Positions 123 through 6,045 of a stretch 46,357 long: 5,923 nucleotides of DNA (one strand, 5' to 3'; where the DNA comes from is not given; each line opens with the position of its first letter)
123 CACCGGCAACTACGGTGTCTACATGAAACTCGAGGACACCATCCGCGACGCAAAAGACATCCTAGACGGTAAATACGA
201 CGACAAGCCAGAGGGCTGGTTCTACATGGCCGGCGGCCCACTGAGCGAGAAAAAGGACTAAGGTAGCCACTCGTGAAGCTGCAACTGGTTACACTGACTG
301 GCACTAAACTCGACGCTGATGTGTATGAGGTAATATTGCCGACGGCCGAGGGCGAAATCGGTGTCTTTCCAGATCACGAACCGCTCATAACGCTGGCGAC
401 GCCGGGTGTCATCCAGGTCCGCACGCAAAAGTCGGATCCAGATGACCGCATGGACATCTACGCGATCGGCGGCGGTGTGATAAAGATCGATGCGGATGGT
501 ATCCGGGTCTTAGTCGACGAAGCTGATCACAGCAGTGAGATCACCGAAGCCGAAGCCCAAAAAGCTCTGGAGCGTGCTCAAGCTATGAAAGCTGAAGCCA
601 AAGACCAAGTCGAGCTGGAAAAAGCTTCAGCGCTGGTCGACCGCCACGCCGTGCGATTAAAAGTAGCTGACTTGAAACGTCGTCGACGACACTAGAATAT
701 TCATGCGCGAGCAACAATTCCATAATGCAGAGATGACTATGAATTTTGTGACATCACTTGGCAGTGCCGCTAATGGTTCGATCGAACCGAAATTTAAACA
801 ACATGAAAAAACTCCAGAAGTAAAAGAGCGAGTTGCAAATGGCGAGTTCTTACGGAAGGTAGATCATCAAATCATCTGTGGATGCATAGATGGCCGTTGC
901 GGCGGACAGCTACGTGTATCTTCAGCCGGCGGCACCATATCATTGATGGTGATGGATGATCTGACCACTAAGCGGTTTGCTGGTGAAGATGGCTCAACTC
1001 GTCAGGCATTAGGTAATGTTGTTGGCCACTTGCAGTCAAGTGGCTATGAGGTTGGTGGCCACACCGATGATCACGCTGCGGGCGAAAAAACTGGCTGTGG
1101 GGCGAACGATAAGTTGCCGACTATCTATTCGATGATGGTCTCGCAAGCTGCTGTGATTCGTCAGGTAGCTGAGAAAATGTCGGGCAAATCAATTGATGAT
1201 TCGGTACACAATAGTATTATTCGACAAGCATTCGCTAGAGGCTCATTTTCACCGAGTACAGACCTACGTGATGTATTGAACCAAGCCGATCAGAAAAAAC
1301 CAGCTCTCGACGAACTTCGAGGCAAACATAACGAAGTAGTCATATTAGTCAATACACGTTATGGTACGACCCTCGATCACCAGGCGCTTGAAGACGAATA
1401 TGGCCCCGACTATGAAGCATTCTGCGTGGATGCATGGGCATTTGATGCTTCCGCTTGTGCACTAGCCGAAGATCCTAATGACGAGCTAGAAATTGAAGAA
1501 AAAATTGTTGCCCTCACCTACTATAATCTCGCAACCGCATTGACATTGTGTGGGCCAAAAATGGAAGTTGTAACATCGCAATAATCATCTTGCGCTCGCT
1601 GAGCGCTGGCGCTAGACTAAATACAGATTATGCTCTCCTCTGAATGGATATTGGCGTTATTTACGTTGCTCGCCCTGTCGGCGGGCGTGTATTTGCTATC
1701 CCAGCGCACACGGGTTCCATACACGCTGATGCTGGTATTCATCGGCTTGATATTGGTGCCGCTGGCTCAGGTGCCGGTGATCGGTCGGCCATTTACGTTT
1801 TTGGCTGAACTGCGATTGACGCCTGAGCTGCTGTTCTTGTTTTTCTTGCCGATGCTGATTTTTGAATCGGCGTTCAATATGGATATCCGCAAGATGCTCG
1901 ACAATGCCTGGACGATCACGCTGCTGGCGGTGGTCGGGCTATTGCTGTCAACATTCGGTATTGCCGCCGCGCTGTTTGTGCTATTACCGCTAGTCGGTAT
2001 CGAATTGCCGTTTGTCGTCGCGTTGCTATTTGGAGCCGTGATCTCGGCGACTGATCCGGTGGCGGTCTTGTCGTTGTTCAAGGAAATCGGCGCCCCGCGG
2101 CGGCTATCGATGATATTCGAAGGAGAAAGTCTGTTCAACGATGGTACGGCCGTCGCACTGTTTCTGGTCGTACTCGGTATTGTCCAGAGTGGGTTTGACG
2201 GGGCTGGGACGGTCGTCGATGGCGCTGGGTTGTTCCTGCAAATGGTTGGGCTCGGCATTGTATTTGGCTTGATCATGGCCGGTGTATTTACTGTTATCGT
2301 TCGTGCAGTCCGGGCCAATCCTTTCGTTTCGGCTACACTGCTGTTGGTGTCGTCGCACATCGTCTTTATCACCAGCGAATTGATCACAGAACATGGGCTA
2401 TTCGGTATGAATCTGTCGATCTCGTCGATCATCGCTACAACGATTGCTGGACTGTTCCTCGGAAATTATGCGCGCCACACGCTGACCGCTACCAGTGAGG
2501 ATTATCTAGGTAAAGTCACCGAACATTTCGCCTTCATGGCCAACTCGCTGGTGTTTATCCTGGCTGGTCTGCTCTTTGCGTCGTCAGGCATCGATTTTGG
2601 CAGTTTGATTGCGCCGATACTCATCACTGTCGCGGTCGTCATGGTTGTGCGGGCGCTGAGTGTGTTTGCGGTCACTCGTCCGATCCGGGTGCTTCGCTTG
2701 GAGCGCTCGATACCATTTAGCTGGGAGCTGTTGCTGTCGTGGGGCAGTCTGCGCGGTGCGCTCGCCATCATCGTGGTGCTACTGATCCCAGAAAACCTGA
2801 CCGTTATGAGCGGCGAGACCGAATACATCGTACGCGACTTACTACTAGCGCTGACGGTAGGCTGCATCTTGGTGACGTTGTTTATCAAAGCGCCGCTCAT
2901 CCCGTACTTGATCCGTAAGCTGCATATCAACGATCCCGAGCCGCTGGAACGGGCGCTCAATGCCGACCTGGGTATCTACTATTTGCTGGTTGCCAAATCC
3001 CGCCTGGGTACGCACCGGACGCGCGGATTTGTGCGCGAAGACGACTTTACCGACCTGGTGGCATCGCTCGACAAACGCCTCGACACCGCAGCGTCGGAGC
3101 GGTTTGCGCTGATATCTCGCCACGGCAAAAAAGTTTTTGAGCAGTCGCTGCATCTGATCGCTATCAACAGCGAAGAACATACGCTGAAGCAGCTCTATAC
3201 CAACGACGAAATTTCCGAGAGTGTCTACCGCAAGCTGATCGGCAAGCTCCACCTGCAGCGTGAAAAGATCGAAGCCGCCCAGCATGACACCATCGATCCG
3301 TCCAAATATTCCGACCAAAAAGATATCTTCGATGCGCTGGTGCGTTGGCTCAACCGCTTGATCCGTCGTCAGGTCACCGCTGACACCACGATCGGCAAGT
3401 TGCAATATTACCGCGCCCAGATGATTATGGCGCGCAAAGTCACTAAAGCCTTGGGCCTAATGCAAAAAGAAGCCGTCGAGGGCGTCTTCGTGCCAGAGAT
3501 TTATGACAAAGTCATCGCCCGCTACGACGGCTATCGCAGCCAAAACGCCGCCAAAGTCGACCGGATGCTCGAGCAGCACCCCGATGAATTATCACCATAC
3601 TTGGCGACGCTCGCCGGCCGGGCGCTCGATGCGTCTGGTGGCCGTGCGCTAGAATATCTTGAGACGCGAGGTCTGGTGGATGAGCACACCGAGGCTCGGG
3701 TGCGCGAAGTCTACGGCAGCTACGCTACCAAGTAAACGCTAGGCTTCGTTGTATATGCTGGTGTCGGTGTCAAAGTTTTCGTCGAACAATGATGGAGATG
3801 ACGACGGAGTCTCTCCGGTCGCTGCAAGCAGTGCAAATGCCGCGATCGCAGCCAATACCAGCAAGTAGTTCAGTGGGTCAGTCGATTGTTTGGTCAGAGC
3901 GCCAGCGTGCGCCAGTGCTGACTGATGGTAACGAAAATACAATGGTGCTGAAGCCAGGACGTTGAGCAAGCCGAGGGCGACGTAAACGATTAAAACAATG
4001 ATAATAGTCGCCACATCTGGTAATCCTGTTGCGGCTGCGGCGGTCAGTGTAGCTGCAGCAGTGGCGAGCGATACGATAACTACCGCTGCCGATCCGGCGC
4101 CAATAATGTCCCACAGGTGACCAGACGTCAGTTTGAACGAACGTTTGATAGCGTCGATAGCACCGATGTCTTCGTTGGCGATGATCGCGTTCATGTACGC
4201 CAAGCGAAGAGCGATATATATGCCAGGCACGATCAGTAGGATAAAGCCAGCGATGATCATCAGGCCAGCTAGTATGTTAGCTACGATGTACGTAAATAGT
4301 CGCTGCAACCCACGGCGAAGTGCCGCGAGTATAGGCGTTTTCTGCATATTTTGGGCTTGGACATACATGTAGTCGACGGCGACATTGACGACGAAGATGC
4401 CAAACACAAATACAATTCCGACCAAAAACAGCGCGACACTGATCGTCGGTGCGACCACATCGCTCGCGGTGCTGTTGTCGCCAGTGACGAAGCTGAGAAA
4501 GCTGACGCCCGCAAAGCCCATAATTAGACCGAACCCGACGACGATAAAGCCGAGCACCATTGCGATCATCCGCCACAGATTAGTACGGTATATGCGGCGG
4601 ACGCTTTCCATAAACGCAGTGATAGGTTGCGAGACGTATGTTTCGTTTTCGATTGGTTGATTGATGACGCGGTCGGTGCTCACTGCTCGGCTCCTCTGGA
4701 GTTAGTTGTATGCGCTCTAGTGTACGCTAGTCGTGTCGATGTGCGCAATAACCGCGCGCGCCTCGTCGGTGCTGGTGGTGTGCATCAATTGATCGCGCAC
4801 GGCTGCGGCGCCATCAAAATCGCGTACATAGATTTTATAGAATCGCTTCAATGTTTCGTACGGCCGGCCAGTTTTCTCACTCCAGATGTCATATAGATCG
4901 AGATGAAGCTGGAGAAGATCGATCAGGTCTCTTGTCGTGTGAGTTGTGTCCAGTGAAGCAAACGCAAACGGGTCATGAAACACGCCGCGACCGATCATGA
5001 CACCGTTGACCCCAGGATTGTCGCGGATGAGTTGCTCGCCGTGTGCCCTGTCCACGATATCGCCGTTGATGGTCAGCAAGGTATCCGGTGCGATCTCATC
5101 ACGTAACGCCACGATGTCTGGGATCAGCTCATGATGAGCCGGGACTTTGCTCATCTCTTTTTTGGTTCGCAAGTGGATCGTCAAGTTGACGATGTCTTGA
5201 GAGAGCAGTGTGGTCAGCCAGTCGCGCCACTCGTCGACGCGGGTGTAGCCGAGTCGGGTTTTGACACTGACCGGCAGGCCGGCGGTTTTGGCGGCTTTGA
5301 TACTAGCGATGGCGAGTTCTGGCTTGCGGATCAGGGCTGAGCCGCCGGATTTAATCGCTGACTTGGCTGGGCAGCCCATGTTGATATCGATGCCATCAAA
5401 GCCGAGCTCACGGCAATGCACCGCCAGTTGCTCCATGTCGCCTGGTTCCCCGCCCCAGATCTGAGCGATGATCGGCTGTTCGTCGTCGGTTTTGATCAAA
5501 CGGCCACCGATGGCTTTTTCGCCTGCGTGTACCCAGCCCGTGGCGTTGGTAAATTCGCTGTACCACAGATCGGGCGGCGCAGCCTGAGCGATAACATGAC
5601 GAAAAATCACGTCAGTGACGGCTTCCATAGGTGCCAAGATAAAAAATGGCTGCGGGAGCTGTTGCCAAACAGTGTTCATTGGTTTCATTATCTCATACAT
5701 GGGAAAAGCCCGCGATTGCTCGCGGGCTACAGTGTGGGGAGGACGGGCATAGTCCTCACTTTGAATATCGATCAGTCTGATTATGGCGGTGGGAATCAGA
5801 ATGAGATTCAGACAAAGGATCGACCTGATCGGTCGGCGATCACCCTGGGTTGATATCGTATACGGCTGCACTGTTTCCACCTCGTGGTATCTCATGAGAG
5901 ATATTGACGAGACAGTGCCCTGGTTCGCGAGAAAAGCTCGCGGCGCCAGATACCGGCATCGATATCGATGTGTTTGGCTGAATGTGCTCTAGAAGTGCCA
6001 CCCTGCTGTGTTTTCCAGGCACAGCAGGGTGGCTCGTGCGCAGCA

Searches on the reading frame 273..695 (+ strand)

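Call 15: search_protein_families(library=pfam, proteins=[window:273-695:+], max_evalue=0.001)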
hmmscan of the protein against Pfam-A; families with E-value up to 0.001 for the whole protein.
window:273-695:+ (140 aa): 1 family
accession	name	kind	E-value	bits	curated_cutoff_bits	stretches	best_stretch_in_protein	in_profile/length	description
PF02823.21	ATP-synt_DE_N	-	1.6e-18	66.9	27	1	1-84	1-80/80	ATP synthase, Delta/Epsilon chain, beta-sandwich domain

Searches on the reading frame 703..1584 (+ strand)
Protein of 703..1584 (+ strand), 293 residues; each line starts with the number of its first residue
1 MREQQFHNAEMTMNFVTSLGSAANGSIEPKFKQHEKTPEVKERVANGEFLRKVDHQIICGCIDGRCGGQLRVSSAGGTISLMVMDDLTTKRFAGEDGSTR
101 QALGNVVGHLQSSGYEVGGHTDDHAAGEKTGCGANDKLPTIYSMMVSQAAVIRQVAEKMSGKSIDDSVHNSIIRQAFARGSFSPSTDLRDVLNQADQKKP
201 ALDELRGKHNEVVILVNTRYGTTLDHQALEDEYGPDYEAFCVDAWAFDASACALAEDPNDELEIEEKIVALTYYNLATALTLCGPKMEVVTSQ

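Call 15: search_protein_families(library=pfam, proteins=[window:703-1584:+], max_evalue=0.001)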
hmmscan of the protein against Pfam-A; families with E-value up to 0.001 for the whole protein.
window:703-1584:+ (293 aa): 1 family
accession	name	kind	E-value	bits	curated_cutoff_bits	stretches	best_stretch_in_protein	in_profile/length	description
PF18484.6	CDCA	-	1.7e-08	34.8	29.2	1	52-248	3-153/184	Cadmium carbonic anhydrase repeat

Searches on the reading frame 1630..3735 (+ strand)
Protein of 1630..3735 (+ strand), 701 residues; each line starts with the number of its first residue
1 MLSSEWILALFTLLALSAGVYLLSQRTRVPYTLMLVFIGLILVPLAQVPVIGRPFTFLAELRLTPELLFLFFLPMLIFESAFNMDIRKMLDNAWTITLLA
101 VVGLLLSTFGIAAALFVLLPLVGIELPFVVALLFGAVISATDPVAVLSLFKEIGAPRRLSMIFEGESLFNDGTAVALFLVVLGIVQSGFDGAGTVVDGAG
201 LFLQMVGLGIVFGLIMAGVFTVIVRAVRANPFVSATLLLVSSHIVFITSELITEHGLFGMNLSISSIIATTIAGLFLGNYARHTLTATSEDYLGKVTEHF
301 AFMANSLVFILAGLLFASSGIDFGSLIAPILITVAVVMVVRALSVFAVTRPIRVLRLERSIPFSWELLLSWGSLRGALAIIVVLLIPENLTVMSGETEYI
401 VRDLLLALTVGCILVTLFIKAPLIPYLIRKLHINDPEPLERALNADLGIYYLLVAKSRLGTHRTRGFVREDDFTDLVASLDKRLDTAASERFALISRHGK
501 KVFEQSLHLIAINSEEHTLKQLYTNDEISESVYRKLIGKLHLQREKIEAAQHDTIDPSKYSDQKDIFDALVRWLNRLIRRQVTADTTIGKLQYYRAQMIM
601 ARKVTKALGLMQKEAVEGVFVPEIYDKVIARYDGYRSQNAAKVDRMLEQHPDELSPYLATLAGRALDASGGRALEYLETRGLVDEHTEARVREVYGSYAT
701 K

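Call 15: search_protein_families(library=pfam, proteins=[window:1630-3735:+], max_evalue=0.001)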
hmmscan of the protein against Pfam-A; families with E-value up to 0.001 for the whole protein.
window:1630-3735:+ (701 aa): 1 family
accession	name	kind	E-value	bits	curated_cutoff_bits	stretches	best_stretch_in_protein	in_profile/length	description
PF00999.27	Na_H_Exchanger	-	1e-50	173.2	26.2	1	14-424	3-369/375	Sodium/hydrogen exchanger, transmembrane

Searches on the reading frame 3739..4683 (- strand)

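Call 15: search_protein_families(library=pfam, proteins=[window:3739-4683:-], max_evalue=0.001)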
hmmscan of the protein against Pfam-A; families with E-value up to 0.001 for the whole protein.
window:3739-4683:- (314 aa): 3 families
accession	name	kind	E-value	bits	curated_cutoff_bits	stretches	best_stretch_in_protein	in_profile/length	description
PF10110.14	GPDPase_memb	-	6.2e-06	25.6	29.6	0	132-224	152-246/321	Membrane domain of glycerophosphoryl diester phosphodiesterase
PF06790.16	UPF0259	-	8.4e-05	22.9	31.4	1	87-190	94-191/248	Uncharacterised protein family (UPF0259)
PF06161.16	DUF975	-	0.00037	20.9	34.8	1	80-193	104-199/243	Protein of unknown function (DUF975)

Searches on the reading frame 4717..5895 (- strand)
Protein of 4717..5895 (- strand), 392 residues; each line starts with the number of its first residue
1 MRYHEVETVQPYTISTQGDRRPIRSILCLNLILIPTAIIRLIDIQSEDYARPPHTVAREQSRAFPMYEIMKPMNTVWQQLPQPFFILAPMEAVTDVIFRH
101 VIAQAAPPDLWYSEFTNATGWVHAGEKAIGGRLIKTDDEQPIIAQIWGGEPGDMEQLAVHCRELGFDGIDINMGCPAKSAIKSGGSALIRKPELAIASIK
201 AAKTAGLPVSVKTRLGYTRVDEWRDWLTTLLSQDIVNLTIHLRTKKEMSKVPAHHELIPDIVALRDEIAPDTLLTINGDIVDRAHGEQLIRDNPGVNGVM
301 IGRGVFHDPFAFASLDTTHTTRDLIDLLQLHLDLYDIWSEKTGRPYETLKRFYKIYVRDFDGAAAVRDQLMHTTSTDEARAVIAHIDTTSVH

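Call 15: search_protein_families(library=pfam, proteins=[window:4717-5895:-], max_evalue=0.001)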
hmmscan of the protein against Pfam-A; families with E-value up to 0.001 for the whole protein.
window:4717-5895:- (392 aa): 1 family
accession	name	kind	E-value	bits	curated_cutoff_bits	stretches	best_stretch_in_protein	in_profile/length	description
PF01207.24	Dus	-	5.5e-45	154.3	20.4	1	86-382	1-301/311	Dihydrouridine synthase (Dus)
